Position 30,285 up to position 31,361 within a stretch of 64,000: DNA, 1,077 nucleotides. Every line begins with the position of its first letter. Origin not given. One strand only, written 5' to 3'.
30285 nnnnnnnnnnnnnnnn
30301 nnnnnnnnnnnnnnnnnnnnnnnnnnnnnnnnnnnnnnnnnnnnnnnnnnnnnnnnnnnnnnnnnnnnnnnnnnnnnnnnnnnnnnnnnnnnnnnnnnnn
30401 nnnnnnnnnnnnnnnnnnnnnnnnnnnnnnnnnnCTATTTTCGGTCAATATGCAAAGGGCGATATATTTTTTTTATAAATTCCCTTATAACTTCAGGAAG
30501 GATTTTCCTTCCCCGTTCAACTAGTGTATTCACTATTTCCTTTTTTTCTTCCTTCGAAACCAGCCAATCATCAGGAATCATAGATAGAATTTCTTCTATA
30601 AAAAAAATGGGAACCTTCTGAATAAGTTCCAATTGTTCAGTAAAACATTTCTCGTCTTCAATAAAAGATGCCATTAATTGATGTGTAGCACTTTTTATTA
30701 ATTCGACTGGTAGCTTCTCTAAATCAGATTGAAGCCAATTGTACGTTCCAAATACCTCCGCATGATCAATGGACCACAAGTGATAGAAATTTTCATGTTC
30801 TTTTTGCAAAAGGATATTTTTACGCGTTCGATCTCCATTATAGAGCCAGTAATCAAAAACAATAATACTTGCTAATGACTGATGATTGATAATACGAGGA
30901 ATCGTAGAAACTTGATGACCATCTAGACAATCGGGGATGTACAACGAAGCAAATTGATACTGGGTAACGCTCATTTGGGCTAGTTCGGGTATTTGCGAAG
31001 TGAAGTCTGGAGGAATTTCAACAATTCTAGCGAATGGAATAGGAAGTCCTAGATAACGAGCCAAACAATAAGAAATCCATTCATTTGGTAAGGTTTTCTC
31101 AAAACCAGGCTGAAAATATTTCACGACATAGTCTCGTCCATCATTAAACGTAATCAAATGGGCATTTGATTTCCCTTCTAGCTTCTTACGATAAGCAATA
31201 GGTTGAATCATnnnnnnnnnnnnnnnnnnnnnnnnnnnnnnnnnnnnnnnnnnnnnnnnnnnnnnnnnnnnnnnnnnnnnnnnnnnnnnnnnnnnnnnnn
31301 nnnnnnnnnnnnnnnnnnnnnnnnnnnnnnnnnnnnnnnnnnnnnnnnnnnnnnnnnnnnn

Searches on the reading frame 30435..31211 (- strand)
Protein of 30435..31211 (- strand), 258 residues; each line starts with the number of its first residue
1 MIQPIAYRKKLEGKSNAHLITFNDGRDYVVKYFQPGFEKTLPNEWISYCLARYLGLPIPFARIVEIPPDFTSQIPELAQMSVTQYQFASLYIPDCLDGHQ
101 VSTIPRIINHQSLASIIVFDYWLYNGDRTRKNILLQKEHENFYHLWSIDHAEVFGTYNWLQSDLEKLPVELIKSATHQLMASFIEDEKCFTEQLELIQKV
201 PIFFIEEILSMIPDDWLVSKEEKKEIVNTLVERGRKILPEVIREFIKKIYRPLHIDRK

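Call 3: search_protein_families(library=pfam, proteins=[window:30435-31211:-], max_evalue=0.1)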
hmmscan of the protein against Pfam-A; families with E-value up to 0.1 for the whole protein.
window:30435-31211:- (258 aa): 5 families
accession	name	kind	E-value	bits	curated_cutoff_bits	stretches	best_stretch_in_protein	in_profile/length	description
PF20613.4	HipA_2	-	2.3e-25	89.7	27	1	8-240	6-230/240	HipA-like kinase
PF00454.33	PI3_PI4_kinase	-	1.6e-08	35.2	27.1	1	111-195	132-211/241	Phosphatidylinositol 3- and 4-kinase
PF07804.18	HipA_C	-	0.025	14.7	30.5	1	22-66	17-60/213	HipA-like C-terminal domain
PF06702.18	Fam20C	-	0.031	14.4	26.8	1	112-195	91-174/218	Golgi casein kinase, C-terminal, Fam20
PF24015.1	DUF7329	-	0.097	12.5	27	0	157-226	22-91/242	Family of unknown function (DUF7329)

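Call 4: search_protein_families(library=ncbifam, proteins=[window:30435-31211:-], max_evalue=0.1)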
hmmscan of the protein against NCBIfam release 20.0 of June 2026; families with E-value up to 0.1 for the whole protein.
window:30435-31211:- (258 aa): 1 family
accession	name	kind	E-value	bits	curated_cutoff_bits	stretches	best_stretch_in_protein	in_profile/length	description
TIGR03843.1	TIGR03843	hypoth_equivalog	0.004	16.5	172.4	1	108-183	130-201/253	SCO1664 family protein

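Call 5: find_homologous_proteins(query=window:30435-31211:-, max_evalue=0.001)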
Query window:30435-31211:- (258 aa): 301 proteins with E <= 0.001 among 677 candidates; the best 120 are listed.
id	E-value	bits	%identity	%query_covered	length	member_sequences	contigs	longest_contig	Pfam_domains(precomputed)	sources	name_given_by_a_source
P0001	5.2e-163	559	95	100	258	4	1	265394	PF00454.34,PF20613.5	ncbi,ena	-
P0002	3.9e-152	523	90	100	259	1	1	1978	PF00454.34,PF20613.5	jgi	jgi:hypothetical protein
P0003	3.5e-151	520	89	100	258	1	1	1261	PF00454.34,PF20613.5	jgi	jgi:hypothetical protein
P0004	6.0e-145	499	85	99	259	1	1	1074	PF00454.34,PF20613.5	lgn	-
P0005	9.1e-137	473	81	98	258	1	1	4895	PF00454.34,PF20613.5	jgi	-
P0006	3.6e-131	454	77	98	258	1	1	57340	PF20613.5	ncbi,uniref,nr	ncbi:hypothetical protein JMM81_17860 [Bacillus sp. V3B]|uniref:HipA family kinase n=1 Tax=Bacillus 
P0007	3.0e-130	451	78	98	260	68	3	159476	PF00454.34,PF20613.5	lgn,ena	-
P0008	5.2e-129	447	74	100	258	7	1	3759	PF20613.5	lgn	-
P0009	7.0e-129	447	76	98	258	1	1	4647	PF00454.34,PF20613.5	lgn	-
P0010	9.6e-129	446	76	98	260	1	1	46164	PF00454.34,PF20613.5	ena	-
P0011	6.0e-128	444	73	100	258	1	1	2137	PF00454.34,PF20613.5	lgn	-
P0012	1.7e-127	442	75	98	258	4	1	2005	PF20613.5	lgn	-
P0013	2.1e-127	442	76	98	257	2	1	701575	PF00454.34,PF20613.5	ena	-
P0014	3.6e-127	441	75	98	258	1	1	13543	PF00454.34,PF20613.5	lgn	-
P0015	2.6e-126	438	74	98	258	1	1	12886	PF00454.34,PF20613.5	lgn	-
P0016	3.8e-126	438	73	98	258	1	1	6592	PF00454.34,PF20613.5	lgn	-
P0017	5.2e-126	437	75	98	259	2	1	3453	PF00454.34,PF20613.5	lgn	-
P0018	7.4e-126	437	73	98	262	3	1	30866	PF00454.34,PF20613.5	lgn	-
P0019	8.2e-126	437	73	98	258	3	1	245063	PF20613.5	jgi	jgi:hypothetical protein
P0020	1.0e-125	436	72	98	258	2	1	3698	PF00454.34,PF20613.5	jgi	jgi:hypothetical protein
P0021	1.4e-125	436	73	98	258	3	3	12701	PF20613.5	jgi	jgi:hypothetical protein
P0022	1.7e-125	436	72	98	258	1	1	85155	PF00454.34,PF20613.5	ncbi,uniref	ncbi:HipA family kinase [Peribacillus butanolivorans]|uniref:HipA family kinase n=1 Tax=Peribacillus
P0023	1.8e-125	435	74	98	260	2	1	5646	PF00454.34,PF20613.5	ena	-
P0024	3.1e-125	435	72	98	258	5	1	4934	PF20613.5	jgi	jgi:hypothetical protein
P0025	5.2e-125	434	72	98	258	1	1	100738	PF00454.34,PF20613.5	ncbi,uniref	ncbi:HipA family kinase [Peribacillus sp. NPDC096540]|uniref:HipA family kinase n=1 Tax=Peribacillus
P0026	6.6e-125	434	74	98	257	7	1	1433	PF00454.34,PF20613.5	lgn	-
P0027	7.7e-125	433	72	100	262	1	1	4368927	PF00454.34,PF20613.5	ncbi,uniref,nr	ncbi:HipA family kinase [Bacillus tuaregi]|uniref:HipA family kinase n=1 Tax=Bacillus tuaregi TaxID=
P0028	8.7e-125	433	72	98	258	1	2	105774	PF00454.34,PF20613.5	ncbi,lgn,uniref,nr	ncbi:hypothetical protein NGI46_10920 [Peribacillus butanolivorans]|uniref:HipA family kinase n=1 Ta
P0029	1.3e-124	433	74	100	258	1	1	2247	PF00454.34,PF20613.5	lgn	-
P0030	1.8e-124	432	71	99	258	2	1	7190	PF20613.5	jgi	jgi:hypothetical protein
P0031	4.1e-124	431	73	100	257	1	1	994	PF00454.34,PF20613.5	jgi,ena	-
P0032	4.3e-124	431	73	98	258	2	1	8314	PF00454.34,PF20613.5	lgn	-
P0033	5.4e-124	431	74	98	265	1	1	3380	PF20613.5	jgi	jgi:hypothetical protein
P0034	5.5e-124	431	72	100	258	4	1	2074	PF20613.5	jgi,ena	-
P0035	5.8e-124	431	72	98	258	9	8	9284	PF20613.5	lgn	-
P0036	1.1e-123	430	71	98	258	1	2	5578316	PF20613.5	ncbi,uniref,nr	ncbi:HipA family kinase [Neobacillus soli]|uniref:HipA family kinase n=1 Tax=Neobacillus soli TaxID=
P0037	1.3e-123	429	72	98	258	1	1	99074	PF00454.34,PF20613.5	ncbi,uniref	ncbi:HipA family kinase [Peribacillus butanolivorans]|uniref:HipA family kinase n=1 Tax=Peribacillus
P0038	1.4e-123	429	72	98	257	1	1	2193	PF00454.34,PF20613.5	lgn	-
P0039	1.5e-123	429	70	98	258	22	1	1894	PF20613.5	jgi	jgi:hypothetical protein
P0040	1.7e-123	429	71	98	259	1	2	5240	PF00454.34,PF20613.5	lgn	-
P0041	3.5e-123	428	73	98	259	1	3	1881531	PF20613.5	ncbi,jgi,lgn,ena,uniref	ncbi:HipA family kinase [Niallia oryzisoli]|uniref:HipA family kinase n=1 Tax=Niallia oryzisoli TaxI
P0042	4.9e-123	428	72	98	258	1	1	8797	PF20613.5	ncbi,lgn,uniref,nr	ncbi:hypothetical protein P4534_26745 [Peribacillus butanolivorans]|uniref:HipA family kinase n=1 Ta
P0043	7.6e-123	427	71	98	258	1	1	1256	PF00454.34,PF20613.5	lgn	-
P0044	1.5e-122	426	75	98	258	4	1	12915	PF00454.34,PF20613.5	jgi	jgi:hypothetical protein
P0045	2.3e-122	425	71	98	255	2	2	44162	PF00454.34,PF20613.5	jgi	jgi:hypothetical protein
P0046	2.4e-122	425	71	98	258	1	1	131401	PF00454.34,PF20613.5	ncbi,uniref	ncbi:HipA family kinase [Peribacillus butanolivorans]|uniref:HipA family kinase n=1 Tax=Peribacillus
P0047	3.1e-122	425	71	98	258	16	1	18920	PF00454.34,PF20613.5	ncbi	ncbi:UNVERIFIED_ORG: hypothetical protein ABIC97_005759 [Peribacillus simplex]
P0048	7.7e-122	424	71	100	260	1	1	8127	PF00454.34,PF20613.5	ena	-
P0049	9.1e-122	423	72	98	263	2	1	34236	PF20613.5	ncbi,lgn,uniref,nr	ncbi:hypothetical protein BACCIP111895_04515 [Neobacillus rhizosphaerae]|uniref:HipA-like kinase dom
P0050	9.5e-122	423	70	98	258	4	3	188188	PF00454.34,PF20613.5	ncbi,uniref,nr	ncbi:HipA family kinase [Peribacillus butanolivorans]|uniref:HipA family kinase n=1 Tax=Peribacillus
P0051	9.9e-122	423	70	99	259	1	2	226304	PF20613.5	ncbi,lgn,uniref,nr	ncbi:hypothetical protein BABA_02994 [Neobacillus bataviensis LMG 21833]|uniref:HipA-like kinase dom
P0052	2.1e-121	422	70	100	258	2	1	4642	PF20613.5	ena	-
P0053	2.3e-121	422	69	98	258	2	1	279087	PF20613.5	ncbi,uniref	ncbi:HipA family kinase [Neobacillus sp. NPDC097160]|uniref:HipA family kinase n=1 Tax=Neobacillus s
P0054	2.4e-121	422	69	99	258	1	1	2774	PF20613.5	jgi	jgi:hypothetical protein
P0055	2.7e-121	422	70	98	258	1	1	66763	PF20613.5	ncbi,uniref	ncbi:HipA family kinase [Peribacillus butanolivorans]|uniref:HipA family kinase n=1 Tax=Peribacillus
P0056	2.7e-121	422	72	98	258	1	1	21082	PF20613.5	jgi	jgi:hypothetical protein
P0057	3.1e-121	422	71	98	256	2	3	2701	PF00454.34,PF20613.5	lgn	-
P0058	3.4e-121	421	68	99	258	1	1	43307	PF20613.5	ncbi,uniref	ncbi:HipA family kinase [Neobacillus sp. 19]|uniref:HipA family kinase n=1 Tax=Neobacillus sp. 19 Ta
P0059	6.5e-121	421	70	100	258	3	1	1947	PF20613.5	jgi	jgi:hypothetical protein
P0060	7.4e-121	420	71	98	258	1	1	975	PF00454.34,PF20613.5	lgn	-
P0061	8.1e-121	420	72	98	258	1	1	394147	PF00454.34,PF20613.5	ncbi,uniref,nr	ncbi:HipA family kinase [Neobacillus ginsengisoli]|uniref:HipA-like kinase domain-containing protein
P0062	9.6e-121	420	68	99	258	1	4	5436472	PF20613.5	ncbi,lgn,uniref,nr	ncbi:HipA domain-containing protein [Bacillus sp. S3]|uniref:HipA family kinase n=1 Tax=Bacillus sp.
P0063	1.5e-120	419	72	98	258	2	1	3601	PF20613.5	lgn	-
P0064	2.2e-120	419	67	100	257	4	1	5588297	PF20613.5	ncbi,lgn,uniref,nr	ncbi:hypothetical protein QNH20_11820 [Neobacillus sp. WH10]|uniref:HipA family kinase n=1 Tax=Neoba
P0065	2.7e-120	419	70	98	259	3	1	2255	PF20613.5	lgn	-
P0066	4.6e-120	418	72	98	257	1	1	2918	PF20613.5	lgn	-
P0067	1.1e-119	417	68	98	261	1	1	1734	PF00454.34,PF20613.5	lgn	-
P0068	1.1e-119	417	70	98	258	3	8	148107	PF20613.5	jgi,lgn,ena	-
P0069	1.2e-119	416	68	100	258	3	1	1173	PF20613.5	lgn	-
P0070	1.4e-119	416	68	100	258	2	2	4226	PF20613.5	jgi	jgi:hypothetical protein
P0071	1.6e-119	416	68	99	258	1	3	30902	PF20613.5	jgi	jgi:hypothetical protein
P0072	3.3e-119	415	68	99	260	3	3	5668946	PF20613.5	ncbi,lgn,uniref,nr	ncbi:hypothetical protein QNH39_11650 [Neobacillus novalis]|uniref:HipA-like kinase domain-containin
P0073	5.9e-119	414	69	98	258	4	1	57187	PF20613.5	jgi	jgi:hypothetical protein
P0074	7.8e-119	414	68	100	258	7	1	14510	PF00454.34,PF20613.5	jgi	jgi:hypothetical protein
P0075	7.9e-119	414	69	98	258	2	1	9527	PF20613.5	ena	-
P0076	1.7e-118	413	68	100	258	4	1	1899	PF00454.34,PF20613.5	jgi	jgi:hypothetical protein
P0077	3.4e-118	412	69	98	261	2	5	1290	PF00454.34,PF20613.5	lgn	-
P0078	4.3e-118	411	68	98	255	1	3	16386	PF20613.5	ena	-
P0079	5.4e-118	411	70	98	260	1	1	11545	PF00454.34,PF20613.5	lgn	-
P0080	6.2e-118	411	69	98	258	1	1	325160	PF20613.5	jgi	jgi:hypothetical protein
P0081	7.1e-118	411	77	90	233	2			PF20613.5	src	-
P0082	8.9e-118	410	71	98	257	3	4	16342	PF07804.19,PF20613.5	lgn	-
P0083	1.0e-117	410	68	98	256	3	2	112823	PF20613.5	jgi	jgi:hypothetical protein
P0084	1.2e-117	410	67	99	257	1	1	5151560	PF20613.5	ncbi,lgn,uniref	ncbi:HipA family kinase [Niallia sp. Krafla_26]|uniref:HipA family kinase n=1 Tax=Niallia sp. Krafla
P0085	1.8e-117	409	69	98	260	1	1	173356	PF20613.5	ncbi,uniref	ncbi:HipA family kinase [Neobacillus sp. NPDC093127]|uniref:HipA family kinase n=1 Tax=Neobacillus s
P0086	2.6e-117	409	66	100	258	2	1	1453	PF20613.5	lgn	-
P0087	3.6e-117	408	68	98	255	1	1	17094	PF00454.34,PF20613.5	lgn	-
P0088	6.1e-117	408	70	98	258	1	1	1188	PF00454.34,PF20613.5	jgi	jgi:hypothetical protein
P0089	7.7e-117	407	68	98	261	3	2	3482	PF20613.5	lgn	-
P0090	1.6e-116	406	66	100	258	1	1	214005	PF07804.19,PF20613.5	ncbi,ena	-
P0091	1.8e-116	406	67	98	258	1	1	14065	PF20613.5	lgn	-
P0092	2.2e-116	406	66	98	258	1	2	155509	PF00454.34,PF20613.5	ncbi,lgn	-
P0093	2.3e-116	406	67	98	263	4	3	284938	PF20613.5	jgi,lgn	jgi:hypothetical protein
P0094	3.2e-116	405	68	98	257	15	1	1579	PF20613.5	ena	-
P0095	3.4e-116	405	65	99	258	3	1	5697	PF07804.19,PF20613.5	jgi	jgi:hypothetical protein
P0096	3.5e-116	405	67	98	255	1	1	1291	PF00454.34,PF20613.5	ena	-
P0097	3.7e-116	405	69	98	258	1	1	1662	PF20613.5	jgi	jgi:hypothetical protein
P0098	3.8e-116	405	68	98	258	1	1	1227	PF20613.5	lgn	-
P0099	4.2e-116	405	66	99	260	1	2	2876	PF20613.5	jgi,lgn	jgi:hypothetical protein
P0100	4.5e-116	405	70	98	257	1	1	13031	PF00454.34,PF20613.5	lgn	-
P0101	5.1e-116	404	67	100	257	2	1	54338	PF20613.5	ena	-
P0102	6.7e-116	404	67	100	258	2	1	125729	PF20613.5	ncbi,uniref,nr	ncbi:HipA domain-containing protein [Bacillus sp. ISL-39]|uniref:HipA domain-containing protein n=1 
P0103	7.0e-116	404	66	100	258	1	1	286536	PF20613.5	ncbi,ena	-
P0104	1.5e-115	403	67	99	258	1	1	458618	PF20613.5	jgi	jgi:hypothetical protein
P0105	1.6e-115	403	67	98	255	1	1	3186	PF00454.34,PF20613.5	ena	-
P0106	2.4e-115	402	67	98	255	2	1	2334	PF00454.34,PF20613.5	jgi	jgi:hypothetical protein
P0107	3.1e-115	402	69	98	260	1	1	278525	PF20613.5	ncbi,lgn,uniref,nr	ncbi:HipA family kinase [Neobacillus cucumis]|uniref:HipA-like kinase domain-containing protein n=1 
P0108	4.9e-115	401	66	98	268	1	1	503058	PF00454.34,PF20613.5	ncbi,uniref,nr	ncbi:HipA family kinase [Neobacillus kokaensis]|uniref:HipA-like kinase domain-containing protein n=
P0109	5.7e-115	401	67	98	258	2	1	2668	PF20613.5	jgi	jgi:hypothetical protein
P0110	7.5e-115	401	69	98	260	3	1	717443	PF00454.34,PF20613.5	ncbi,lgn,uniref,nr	ncbi:HipA family kinase [Bacillus sp. USDA818B3_A]|uniref:HipA family kinase n=1 Tax=Bacillus sp. US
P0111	8.2e-115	401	68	98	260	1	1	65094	PF20613.5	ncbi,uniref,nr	ncbi:HipA family kinase [Mesobacillus subterraneus]|uniref:HipA-like kinase domain-containing protei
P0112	1.0e-114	400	66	99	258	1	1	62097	PF20613.5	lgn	-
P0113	1.0e-114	400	65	99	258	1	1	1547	PF20613.5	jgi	jgi:hypothetical protein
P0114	1.2e-114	400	65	100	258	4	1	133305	PF20613.5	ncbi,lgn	ncbi:MAG: HipA family kinase [Neobacillus sp.]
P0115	1.6e-114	400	68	98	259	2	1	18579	PF00454.34,PF20613.5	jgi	-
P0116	1.8e-114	399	68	99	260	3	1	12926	PF20613.5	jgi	jgi:hypothetical protein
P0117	2.0e-114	399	67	98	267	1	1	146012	PF20613.5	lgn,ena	-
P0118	2.2e-114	399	67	97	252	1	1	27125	PF00454.34,PF20613.5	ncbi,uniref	ncbi:HipA family kinase [Virgibacillus byunsanensis]|uniref:HipA family kinase n=1 Tax=Virgibacillus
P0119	2.5e-114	399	68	98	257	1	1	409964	PF00454.34,PF20613.5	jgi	jgi:hypothetical protein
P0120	2.8e-114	399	65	98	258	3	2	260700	PF20613.5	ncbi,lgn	ncbi:HipA family kinase [Neobacillus sp. K501]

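Call 6: find_related_loci(query=window:30435-31211:-, collection=genome_contigs, flank=8000)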
Query window:30435-31211:- (258 aa) in genome_contigs; peptide patterns used: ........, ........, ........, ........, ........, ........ (x = any residue, [..] = any of these).
312 stretches matched a pattern; 58 encode a relative of the query (tblastn E <= 1e-3); 57 distinct loci.
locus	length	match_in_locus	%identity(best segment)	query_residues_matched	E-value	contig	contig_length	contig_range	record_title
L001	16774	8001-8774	95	1-258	2e-167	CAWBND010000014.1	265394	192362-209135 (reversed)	MAG: uncultured Bacillaceae bacterium isolate MFD05674.bin.4.38 genome assembly, contig: contig_57147, whole genome shot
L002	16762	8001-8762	77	1-254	1e-135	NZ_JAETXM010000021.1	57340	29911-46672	Bacillus sp. V3B ENGS201_contig_21, whole genome shotgun sequence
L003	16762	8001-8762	78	1-254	3e-135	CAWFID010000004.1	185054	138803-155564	MAG: uncultured Bacillaceae bacterium isolate MFD02416.bin.3.66 genome assembly, contig: contig_14595, whole genome shot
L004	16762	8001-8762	72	1-254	4e-130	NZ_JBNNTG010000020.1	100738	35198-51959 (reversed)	Peribacillus sp. NPDC096540 NPDC096540_226_F2.ctg-0020, whole genome shotgun sequence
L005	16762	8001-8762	73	1-254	2e-127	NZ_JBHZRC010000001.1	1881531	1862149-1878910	Niallia oryzisoli strain HQB-484 NODE_1_length_1881531_cov_105.596491, whole genome shotgun sequence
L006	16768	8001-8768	70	1-256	4e-127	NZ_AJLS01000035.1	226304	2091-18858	Neobacillus bataviensis LMG 21833 contig35, whole genome shotgun sequence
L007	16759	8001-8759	72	1-253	3e-126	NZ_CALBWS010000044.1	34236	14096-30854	Neobacillus rhizosphaerae strain CIP 111895, whole genome shotgun sequence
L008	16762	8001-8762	69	1-254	7e-123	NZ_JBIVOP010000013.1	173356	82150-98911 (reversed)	Neobacillus sp. NPDC093127 NPDC093127_178_F8.ctg-0013, whole genome shotgun sequence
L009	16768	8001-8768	67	1-256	2e-121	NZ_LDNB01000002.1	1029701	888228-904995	Neobacillus vireti strain DSM 15602 Scaffold2, whole genome shotgun sequence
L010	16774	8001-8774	66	1-258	1e-120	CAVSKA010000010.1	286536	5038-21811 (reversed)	MAG: uncultured Bacillales bacterium isolate MFD02416.bin.1.345 genome assembly, contig: contig_45644, whole genome shot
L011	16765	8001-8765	67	1-255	3e-120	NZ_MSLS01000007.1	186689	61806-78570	Bacillus sp. MRMR6 scaffold_6, whole genome shotgun sequence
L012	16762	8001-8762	68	1-254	4e-120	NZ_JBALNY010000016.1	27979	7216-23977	Bacillus sp. JJ1764 JJ-1764_contig_16, whole genome shotgun sequence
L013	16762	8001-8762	65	1-254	6e-120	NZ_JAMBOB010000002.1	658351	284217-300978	Neobacillus niacini strain MER TA 87 NODE_2_, whole genome shotgun sequence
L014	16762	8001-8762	66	1-254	8e-120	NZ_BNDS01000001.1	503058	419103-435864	Neobacillus kokaensis strain LOB 377 sequence01, whole genome shotgun sequence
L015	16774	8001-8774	64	1-258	6e-120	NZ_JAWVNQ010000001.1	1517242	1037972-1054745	Neobacillus niacini strain TATVAM-FAB75 1, whole genome shotgun sequence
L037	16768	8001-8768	62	1-254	2e-110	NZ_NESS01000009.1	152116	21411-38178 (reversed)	Gottfriedia acidiceleris strain DSM 18954 Scaffold9, whole genome shotgun sequence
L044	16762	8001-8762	72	1-254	9e-130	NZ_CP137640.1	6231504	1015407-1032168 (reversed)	Niallia oryzisoli strain DSM 29761 chromosome, complete genome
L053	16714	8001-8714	43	8-250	1e-60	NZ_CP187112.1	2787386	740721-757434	Anoxybacillus sp. D401a strain D404 chromosome, complete genome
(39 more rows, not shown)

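Call 8: search_solved_structures(query=window:30435-31211:-, max_evalue=10, show_alignments=3)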
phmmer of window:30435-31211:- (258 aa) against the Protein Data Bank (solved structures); distinct sequences matched with E-value up to 10: 2.
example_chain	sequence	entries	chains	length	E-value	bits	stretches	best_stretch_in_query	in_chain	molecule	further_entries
3jwi_A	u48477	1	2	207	0.97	11.9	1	72-171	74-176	Methyltransferase type 12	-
7n85_C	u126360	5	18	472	0.99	11.8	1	52-110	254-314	Nucleoporin NUP49/NSP49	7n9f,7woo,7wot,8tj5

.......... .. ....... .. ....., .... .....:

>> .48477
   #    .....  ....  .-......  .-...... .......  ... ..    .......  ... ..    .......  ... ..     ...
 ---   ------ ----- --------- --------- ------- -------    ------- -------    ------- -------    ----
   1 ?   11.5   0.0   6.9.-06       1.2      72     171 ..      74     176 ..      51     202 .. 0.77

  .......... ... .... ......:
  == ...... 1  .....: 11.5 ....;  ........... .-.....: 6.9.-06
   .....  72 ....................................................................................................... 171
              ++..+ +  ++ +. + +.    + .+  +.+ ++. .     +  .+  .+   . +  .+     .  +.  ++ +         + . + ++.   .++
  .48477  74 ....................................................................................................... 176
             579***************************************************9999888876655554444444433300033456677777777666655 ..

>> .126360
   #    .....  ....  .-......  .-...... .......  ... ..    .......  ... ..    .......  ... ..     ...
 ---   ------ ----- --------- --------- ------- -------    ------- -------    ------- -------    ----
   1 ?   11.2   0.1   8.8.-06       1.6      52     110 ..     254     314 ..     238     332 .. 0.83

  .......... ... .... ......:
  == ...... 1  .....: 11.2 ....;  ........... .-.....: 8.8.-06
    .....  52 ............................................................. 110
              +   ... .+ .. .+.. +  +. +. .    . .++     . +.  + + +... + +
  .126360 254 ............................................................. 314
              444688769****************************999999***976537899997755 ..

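Call 13: search_solved_structures(query=A1, max_evalue=10, show_alignments=3)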
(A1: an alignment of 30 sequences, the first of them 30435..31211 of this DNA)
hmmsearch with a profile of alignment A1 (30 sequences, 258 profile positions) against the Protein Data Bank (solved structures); distinct sequences matched with E-value up to 10: 1.
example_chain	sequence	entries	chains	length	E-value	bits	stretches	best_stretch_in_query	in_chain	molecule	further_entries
2c4m_A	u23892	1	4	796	0.77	12.3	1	172-253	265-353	GLYCOGEN PHOSPHORYLASE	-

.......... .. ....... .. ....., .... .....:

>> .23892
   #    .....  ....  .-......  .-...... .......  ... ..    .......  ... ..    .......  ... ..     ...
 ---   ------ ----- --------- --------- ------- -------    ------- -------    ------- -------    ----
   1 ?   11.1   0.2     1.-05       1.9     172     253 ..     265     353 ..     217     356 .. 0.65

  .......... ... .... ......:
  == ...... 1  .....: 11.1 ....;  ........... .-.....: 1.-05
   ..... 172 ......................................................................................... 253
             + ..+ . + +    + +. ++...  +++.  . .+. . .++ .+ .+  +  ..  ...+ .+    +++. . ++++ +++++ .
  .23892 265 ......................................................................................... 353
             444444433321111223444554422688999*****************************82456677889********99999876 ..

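Call 23: predict_structure(alignment_id=A1)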
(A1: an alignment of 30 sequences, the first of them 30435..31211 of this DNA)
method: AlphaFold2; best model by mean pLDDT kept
length: 258 residues; sequences in the alignment: 30
mean_pLDDT: 81.3   pTM: 0.81
mean pLDDT of the five models: 81.3, 74.4, 73.4, 62.5, 62.4
residues with pLDDT >= 90: 102; 70-90: 101; 50-70: 30; < 50: 25
segments of 3 or more residues with pLDDT < 50: 127-129, 155-173
pLDDT, mean of each block of 10 residues (from residue 1): 92 79 94 72 87 89 91 87 85 79 78 89 66 79 77 47 45 63 89 94 95 89 92 91 88 74
secondary structure, 60 per line:
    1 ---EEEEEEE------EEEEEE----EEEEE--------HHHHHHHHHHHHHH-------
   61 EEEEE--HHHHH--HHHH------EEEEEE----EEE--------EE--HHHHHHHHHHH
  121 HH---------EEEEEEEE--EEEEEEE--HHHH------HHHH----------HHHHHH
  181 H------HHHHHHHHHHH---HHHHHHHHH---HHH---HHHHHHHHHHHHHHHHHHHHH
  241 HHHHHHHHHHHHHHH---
elements in order: E4-10 E17-22 E27-31 H40-53 E61-65 H68-72 H75-78 E85-90 E95-97 H110-122 E132-139 E142-148 H151-154 H161-164 H175-181 H188-198 H202-210 H220-255
